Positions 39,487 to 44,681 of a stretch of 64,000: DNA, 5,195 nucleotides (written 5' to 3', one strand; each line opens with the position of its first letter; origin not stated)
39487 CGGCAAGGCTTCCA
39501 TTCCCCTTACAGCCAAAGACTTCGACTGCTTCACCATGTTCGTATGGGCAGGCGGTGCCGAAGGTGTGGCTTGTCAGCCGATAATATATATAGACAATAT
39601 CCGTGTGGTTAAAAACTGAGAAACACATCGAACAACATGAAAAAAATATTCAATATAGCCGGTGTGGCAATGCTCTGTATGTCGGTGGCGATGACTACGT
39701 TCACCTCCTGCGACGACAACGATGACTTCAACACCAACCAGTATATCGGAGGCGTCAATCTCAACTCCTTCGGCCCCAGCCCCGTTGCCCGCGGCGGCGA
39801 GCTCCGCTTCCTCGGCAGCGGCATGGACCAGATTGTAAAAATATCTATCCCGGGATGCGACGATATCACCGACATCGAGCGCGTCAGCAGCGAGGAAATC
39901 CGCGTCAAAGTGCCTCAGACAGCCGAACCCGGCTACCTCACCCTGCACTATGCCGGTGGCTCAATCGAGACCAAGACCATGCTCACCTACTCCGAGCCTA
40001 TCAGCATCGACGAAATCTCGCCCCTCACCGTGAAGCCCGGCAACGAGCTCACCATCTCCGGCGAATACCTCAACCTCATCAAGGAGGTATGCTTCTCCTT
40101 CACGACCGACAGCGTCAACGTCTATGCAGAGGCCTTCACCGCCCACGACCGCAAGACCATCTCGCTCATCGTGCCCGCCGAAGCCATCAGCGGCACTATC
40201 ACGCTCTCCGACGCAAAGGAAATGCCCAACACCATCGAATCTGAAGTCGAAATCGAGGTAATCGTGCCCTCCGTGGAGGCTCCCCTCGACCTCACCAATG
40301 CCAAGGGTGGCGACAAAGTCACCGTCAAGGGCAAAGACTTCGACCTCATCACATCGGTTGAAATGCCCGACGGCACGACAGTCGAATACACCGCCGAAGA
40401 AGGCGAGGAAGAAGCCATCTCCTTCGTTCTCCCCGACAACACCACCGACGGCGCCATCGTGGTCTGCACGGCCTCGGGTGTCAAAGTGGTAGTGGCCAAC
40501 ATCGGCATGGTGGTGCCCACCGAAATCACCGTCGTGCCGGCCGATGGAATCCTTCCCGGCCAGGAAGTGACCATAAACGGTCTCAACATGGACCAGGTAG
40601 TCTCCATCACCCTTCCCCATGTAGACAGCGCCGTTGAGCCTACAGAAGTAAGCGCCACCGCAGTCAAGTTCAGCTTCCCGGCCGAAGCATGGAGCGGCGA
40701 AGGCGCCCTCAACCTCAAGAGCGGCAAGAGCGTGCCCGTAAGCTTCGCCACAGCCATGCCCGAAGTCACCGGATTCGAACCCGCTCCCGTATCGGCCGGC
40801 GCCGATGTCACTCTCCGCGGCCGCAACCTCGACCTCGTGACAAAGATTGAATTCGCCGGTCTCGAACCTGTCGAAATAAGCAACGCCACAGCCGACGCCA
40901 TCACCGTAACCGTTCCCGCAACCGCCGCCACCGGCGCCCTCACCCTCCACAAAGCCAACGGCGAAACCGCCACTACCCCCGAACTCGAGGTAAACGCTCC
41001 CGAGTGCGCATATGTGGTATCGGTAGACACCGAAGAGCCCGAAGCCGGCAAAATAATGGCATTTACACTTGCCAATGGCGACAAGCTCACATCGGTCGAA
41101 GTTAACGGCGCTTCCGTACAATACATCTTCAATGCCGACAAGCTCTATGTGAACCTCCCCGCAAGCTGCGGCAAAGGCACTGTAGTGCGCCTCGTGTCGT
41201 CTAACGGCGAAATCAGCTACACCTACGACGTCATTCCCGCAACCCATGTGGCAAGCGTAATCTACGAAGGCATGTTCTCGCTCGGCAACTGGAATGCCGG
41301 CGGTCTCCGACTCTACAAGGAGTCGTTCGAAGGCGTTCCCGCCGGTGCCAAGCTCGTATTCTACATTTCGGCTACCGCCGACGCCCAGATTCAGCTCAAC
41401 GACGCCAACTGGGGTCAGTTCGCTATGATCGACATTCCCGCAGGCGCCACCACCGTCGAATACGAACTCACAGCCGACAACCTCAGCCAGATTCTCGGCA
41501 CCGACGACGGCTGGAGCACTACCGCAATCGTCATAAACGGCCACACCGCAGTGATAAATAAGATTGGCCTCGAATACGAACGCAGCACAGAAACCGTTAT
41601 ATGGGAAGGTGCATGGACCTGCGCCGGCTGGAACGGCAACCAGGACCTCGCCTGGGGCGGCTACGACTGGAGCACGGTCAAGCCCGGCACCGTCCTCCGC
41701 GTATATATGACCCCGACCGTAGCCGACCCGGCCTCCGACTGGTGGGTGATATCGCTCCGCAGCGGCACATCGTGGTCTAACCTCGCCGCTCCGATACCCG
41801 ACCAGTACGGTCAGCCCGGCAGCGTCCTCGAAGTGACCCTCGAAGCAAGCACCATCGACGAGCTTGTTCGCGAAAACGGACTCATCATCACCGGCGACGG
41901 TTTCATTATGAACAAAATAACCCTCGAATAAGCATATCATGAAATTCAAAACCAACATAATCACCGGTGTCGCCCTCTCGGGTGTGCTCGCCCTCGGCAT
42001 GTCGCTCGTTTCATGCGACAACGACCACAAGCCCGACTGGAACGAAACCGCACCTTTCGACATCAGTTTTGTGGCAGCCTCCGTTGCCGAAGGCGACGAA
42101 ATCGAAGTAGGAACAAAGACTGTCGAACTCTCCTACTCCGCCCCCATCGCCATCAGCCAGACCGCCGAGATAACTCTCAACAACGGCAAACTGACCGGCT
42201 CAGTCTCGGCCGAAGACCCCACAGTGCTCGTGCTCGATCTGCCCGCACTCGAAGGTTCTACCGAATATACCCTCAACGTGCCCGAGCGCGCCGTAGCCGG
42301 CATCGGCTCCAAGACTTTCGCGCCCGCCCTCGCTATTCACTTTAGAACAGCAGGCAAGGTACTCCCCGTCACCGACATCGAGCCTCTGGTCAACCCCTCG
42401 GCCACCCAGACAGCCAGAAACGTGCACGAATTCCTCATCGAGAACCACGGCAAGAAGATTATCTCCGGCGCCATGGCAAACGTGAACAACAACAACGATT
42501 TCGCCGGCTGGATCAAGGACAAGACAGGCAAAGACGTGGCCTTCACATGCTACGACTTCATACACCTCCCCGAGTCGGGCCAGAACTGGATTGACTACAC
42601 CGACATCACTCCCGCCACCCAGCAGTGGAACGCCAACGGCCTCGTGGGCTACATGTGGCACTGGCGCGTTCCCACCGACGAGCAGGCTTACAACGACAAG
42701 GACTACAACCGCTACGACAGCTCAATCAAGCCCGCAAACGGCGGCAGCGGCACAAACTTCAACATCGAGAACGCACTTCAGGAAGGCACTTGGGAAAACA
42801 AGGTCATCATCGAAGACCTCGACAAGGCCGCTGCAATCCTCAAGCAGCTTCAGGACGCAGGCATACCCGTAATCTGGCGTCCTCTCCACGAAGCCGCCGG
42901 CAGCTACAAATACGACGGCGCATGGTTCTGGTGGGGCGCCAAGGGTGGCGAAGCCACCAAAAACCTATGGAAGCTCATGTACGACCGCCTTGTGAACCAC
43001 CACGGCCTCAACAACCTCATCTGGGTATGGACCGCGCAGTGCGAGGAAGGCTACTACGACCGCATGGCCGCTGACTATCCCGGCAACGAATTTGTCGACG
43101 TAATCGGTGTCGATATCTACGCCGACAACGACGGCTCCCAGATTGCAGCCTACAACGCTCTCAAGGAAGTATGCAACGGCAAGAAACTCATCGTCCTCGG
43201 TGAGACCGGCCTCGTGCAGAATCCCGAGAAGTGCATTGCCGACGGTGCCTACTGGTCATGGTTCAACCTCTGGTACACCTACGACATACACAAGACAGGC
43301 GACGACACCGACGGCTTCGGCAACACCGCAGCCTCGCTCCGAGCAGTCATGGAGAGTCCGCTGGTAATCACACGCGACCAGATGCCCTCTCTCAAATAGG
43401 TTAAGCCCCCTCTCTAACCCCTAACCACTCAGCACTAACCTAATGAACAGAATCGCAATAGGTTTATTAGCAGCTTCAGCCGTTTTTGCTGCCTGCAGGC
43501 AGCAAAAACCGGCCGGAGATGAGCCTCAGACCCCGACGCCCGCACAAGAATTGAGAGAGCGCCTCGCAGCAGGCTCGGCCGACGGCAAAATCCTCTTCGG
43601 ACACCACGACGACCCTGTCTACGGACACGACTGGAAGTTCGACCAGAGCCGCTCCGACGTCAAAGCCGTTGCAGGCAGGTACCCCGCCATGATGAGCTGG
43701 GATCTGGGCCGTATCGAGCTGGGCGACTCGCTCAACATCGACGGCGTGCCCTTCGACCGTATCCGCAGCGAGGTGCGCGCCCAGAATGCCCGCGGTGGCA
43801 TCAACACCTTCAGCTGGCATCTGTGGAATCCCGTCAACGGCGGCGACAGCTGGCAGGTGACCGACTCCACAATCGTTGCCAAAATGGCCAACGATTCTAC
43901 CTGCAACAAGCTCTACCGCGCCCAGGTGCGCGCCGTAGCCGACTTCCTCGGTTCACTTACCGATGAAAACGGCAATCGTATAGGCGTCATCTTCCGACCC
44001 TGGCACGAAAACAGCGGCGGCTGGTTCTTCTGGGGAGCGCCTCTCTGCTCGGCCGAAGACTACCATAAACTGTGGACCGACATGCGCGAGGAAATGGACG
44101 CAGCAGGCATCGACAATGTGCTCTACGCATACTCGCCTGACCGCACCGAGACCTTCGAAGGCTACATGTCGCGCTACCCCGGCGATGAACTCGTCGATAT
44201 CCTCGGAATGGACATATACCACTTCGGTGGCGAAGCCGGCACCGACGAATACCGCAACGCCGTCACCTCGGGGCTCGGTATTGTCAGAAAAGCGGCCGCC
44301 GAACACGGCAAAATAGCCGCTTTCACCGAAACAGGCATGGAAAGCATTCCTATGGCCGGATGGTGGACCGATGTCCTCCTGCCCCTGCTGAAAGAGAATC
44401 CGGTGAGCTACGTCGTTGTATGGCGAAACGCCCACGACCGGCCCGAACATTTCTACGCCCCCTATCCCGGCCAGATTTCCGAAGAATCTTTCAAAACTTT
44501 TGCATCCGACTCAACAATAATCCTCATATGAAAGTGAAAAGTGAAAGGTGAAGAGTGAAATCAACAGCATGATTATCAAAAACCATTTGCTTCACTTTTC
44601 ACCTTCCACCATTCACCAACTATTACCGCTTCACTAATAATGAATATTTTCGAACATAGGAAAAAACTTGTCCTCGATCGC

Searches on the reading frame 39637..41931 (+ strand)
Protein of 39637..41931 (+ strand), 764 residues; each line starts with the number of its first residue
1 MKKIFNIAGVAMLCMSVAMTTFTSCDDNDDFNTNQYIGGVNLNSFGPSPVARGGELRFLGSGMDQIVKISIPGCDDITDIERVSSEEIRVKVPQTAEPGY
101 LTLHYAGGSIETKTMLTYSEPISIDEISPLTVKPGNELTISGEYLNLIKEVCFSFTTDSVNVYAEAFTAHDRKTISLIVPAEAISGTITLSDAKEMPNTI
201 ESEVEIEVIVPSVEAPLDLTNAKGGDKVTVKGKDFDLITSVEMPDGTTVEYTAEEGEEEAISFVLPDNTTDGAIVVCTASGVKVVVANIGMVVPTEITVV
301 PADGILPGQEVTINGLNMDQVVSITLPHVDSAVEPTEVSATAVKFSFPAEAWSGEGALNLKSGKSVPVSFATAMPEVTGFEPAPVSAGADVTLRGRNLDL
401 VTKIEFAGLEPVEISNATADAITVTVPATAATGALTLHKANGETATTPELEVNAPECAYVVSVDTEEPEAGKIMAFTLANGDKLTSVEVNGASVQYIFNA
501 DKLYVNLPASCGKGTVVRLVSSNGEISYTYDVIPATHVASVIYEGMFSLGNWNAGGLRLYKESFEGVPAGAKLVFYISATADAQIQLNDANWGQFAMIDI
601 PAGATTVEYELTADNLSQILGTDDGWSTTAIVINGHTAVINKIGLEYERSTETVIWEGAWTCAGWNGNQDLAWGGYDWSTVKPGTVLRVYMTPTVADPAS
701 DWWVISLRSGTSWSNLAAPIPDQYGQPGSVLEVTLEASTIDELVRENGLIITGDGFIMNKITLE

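Call 75: search_protein_families(library=pfam, proteins=[window:39637-41931:+], max_evalue=0.00001)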
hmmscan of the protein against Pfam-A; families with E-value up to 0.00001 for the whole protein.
window:39637-41931:+ (764 aa): 1 family
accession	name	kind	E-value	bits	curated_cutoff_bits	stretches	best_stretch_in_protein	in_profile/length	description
PF01833.30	TIG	-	6.8e-12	45.7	20.9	0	375-431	1-61/84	IPT/TIG domain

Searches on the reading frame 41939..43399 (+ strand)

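Call 75: search_protein_families(library=pfam, proteins=[window:41939-43399:+], max_evalue=0.00001)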
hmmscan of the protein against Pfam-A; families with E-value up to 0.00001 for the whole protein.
window:41939-43399:+ (486 aa): 1 family
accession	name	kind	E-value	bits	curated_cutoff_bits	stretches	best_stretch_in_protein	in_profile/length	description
PF02156.21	Glyco_hydro_26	-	3.7e-52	178.1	20.2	1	151-480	1-310/311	Glycosyl hydrolase family 26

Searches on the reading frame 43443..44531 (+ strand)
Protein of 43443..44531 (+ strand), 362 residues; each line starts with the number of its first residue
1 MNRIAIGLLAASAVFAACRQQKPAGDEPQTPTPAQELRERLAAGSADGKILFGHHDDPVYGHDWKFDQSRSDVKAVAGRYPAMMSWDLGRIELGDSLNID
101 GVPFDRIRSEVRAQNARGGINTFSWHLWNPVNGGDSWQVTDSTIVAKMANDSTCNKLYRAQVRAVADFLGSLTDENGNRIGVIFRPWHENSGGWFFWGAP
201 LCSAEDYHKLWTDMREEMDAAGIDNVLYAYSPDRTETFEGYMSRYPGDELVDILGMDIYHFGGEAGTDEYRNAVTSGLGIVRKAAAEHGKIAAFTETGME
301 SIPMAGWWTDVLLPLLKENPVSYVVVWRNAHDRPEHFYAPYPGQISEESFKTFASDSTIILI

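Call 75: search_protein_families(library=pfam, proteins=[window:43443-44531:+], max_evalue=0.00001)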
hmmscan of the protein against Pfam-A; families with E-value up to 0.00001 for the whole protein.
window:43443-44531:+ (362 aa): 1 family
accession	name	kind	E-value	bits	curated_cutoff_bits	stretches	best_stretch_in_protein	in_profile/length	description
PF02156.21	Glyco_hydro_26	-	2e-35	123.1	20.2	1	47-292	21-264/311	Glycosyl hydrolase family 26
